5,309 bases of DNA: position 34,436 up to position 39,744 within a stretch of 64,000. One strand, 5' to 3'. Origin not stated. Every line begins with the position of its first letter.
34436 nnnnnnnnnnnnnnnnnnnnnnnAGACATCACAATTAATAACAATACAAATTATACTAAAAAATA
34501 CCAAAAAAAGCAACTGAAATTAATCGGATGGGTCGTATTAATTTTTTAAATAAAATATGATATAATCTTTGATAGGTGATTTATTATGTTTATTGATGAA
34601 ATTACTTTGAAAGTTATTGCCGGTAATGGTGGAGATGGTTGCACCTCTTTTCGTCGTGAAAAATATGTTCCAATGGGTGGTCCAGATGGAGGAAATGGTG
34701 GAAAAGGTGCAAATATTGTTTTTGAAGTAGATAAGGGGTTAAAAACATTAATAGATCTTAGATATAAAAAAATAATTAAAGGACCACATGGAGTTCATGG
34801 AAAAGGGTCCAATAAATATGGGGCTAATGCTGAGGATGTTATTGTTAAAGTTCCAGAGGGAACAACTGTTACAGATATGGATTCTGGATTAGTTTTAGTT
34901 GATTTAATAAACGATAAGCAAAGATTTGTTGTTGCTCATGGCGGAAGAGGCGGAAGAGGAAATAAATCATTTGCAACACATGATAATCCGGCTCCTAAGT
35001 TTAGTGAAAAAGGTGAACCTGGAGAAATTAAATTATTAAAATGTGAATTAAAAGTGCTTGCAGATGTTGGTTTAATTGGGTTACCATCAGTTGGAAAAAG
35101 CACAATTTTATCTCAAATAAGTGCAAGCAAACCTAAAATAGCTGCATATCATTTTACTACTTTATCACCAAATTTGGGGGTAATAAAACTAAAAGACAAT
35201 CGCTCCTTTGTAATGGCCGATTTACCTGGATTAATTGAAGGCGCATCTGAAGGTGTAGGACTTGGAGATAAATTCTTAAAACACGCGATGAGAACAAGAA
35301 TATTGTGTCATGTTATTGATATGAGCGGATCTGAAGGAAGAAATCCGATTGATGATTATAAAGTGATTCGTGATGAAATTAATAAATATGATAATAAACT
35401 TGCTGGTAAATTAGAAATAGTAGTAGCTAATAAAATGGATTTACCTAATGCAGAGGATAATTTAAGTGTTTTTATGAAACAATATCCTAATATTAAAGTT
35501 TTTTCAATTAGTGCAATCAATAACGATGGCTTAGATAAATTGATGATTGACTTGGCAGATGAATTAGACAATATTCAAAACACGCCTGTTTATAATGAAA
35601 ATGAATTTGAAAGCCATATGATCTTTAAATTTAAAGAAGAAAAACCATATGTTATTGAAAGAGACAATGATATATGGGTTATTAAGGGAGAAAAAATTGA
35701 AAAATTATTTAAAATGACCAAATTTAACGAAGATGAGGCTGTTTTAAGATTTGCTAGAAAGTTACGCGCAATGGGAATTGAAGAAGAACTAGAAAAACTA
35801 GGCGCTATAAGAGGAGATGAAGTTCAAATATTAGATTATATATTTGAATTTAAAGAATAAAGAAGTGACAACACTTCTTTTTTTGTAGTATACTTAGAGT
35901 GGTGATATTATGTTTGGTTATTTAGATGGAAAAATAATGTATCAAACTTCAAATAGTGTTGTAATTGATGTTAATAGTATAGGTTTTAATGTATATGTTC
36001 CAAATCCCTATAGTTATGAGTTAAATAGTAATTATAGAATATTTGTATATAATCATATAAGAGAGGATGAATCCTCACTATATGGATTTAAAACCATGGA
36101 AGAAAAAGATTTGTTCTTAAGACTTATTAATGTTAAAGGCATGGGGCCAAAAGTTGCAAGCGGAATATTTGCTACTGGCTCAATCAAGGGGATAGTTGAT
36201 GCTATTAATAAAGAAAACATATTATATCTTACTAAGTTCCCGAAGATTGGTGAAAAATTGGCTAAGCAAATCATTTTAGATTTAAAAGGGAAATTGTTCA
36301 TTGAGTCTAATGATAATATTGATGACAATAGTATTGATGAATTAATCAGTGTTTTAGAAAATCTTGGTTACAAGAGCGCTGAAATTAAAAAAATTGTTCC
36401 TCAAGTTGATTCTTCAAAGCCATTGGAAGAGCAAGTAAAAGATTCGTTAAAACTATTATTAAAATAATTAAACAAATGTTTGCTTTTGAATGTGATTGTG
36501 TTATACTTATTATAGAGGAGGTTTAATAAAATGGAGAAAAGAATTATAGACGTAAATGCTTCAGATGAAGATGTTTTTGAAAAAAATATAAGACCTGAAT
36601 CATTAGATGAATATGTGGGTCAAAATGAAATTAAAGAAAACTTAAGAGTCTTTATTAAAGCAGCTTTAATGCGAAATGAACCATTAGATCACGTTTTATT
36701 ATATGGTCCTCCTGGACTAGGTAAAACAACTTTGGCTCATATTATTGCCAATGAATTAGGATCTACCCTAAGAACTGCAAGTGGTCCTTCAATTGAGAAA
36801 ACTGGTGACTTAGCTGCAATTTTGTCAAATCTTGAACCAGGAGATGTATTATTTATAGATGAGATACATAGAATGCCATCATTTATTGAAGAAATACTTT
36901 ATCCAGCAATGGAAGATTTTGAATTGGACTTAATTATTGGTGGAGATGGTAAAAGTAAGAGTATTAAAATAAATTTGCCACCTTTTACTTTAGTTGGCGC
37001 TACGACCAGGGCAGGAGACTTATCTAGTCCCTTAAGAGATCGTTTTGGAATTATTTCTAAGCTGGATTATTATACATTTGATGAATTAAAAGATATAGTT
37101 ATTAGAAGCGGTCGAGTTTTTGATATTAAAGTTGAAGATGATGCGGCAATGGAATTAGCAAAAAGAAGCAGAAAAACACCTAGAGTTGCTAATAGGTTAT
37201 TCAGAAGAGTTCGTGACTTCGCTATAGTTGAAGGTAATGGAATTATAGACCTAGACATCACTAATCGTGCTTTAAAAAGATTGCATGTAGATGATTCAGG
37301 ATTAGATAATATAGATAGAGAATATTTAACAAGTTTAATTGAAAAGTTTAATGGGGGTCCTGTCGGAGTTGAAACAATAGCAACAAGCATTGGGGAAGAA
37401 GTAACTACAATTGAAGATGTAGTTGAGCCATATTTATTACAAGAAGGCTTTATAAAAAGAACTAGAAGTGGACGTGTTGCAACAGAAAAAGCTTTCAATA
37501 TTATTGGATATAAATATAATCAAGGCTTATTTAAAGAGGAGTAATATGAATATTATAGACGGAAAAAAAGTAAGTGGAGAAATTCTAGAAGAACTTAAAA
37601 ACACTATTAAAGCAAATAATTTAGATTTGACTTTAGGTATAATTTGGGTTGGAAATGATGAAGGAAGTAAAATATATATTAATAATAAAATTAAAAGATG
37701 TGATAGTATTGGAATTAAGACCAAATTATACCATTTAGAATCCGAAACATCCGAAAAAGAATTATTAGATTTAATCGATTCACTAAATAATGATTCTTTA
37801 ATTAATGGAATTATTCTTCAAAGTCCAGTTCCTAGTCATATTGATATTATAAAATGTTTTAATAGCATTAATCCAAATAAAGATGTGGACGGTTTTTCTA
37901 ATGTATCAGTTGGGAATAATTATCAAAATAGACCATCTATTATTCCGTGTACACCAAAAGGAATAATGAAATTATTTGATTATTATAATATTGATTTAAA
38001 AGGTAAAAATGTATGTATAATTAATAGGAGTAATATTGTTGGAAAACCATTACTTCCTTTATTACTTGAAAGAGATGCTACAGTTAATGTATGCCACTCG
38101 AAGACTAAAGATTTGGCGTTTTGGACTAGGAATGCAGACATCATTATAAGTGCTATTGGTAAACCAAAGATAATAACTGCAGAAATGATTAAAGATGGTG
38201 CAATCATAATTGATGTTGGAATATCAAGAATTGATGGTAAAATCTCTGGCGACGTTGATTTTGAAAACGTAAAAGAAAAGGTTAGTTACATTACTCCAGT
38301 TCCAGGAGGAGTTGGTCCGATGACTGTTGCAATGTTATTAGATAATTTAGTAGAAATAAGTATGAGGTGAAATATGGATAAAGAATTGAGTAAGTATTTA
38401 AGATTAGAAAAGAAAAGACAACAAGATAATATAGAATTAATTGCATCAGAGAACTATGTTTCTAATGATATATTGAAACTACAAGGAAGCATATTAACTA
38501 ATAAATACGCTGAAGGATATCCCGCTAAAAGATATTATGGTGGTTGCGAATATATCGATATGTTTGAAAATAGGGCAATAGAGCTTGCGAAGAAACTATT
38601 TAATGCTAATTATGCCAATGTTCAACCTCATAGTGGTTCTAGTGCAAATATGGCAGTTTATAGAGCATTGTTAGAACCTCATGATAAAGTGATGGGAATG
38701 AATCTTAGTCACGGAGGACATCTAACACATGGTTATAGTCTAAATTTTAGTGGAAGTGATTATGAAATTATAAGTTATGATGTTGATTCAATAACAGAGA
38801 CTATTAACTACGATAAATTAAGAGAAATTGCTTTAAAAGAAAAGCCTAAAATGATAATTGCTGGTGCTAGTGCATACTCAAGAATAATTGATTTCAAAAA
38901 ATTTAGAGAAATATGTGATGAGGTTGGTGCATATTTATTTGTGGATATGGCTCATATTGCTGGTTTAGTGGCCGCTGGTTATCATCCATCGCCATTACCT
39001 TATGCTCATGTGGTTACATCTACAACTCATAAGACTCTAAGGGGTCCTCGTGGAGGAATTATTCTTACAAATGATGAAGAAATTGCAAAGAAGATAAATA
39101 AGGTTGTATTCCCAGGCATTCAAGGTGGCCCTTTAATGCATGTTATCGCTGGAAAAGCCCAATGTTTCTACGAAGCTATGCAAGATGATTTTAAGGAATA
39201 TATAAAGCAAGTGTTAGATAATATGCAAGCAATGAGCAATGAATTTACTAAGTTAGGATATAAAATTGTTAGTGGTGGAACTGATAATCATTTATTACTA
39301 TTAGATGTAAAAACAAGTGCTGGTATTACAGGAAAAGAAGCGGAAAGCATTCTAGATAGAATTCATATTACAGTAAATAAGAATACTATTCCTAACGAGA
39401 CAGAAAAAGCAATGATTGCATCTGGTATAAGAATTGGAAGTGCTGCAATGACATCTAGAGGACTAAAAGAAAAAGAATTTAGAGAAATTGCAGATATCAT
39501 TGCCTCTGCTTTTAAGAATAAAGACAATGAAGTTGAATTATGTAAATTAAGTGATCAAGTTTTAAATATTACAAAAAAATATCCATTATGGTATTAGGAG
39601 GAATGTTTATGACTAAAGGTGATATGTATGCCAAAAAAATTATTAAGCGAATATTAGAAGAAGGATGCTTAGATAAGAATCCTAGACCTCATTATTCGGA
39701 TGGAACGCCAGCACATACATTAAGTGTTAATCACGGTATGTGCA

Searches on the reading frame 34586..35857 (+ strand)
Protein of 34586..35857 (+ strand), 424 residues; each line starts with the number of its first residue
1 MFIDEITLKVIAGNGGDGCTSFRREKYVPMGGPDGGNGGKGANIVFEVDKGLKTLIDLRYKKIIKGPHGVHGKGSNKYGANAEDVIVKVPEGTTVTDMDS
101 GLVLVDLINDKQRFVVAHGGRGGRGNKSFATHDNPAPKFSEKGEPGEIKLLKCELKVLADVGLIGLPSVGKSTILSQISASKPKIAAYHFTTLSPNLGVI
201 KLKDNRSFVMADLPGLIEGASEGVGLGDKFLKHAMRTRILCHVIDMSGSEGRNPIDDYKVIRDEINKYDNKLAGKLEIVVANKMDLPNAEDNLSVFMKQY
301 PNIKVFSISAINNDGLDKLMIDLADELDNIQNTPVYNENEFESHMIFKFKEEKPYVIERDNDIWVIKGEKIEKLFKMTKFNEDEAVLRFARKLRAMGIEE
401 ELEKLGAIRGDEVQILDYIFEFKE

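Call 79: search_protein_families(library=pfam, proteins=[window:34586-35857:+], max_evalue=0.00001)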
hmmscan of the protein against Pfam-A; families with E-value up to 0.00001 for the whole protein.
window:34586-35857:+ (424 aa): 4 families
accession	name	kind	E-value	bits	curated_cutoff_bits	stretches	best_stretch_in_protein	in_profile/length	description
PF01018.28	GTP1_OBG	-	8.4e-57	191.6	27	1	3-157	1-155/155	GTP1/OBG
PF01926.29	MMR_HSR1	-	1.5e-22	80.3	21.9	1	160-283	1-113/113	50S ribosome-binding GTPase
PF09269.16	DUF1967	-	2.1e-22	79.4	27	1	357-422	3-70/70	Domain of unknown function (DUF1967)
PF02421.24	FeoB_N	-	2.9e-07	30.6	27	1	161-216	3-57/156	Ferrous iron transport protein B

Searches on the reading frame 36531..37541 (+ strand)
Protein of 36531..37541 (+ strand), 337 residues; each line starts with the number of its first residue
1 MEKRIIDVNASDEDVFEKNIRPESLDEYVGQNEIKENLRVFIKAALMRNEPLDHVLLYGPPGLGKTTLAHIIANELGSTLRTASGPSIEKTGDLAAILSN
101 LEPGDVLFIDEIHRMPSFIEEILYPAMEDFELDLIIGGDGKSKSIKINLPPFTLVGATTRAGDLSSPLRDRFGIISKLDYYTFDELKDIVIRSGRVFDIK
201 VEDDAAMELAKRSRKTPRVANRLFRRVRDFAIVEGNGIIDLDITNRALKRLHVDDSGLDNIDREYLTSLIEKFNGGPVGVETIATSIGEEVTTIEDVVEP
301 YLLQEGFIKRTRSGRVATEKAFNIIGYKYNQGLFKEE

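Call 79: search_protein_families(library=pfam, proteins=[window:36531-37541:+], max_evalue=0.00001)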
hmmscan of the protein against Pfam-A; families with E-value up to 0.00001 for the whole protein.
window:36531-37541:+ (337 aa): 5 families
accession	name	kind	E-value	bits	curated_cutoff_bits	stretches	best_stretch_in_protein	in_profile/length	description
PF05496.18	RuvB_N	-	5.8e-76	254.1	27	1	20-178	1-159/159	Holliday junction DNA helicase RuvB P-loop domain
PF17864.7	AAA_lid_4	-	1.8e-27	95.3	27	1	181-254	1-74/74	RuvB AAA lid domain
PF05491.19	RuvB_C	-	2.6e-26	91.8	24.7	1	256-325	2-71/72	RuvB C-terminal winged helix domain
PF00004.35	AAA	-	6.4e-21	75.6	21.2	1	55-178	1-129/131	ATPase family associated with various cellular activities (AAA)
PF07728.20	AAA_5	-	1.2e-09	38.7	22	1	54-172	1-139/139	AAA domain (dynein-related subfamily)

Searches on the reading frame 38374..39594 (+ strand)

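Call 79: search_protein_families(library=pfam, proteins=[window:38374-39594:+], max_evalue=0.00001)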
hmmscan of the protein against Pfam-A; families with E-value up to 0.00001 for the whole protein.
window:38374-39594:+ (407 aa): 3 families
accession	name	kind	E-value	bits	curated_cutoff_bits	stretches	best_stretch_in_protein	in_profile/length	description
PF00464.25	SHMT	-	1.8e-168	560.7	27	1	2-376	5-399/399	Serine hydroxymethyltransferase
PF00155.27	Aminotran_1_2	-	1e-12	48.4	19.7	1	55-365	38-355/361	Aminotransferase class I and II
PF01041.23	DegT_DnrJ_EryC1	-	8.8e-08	32.2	19.8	1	130-250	86-204/360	DegT/DnrJ/EryC1/StrS aminotransferase family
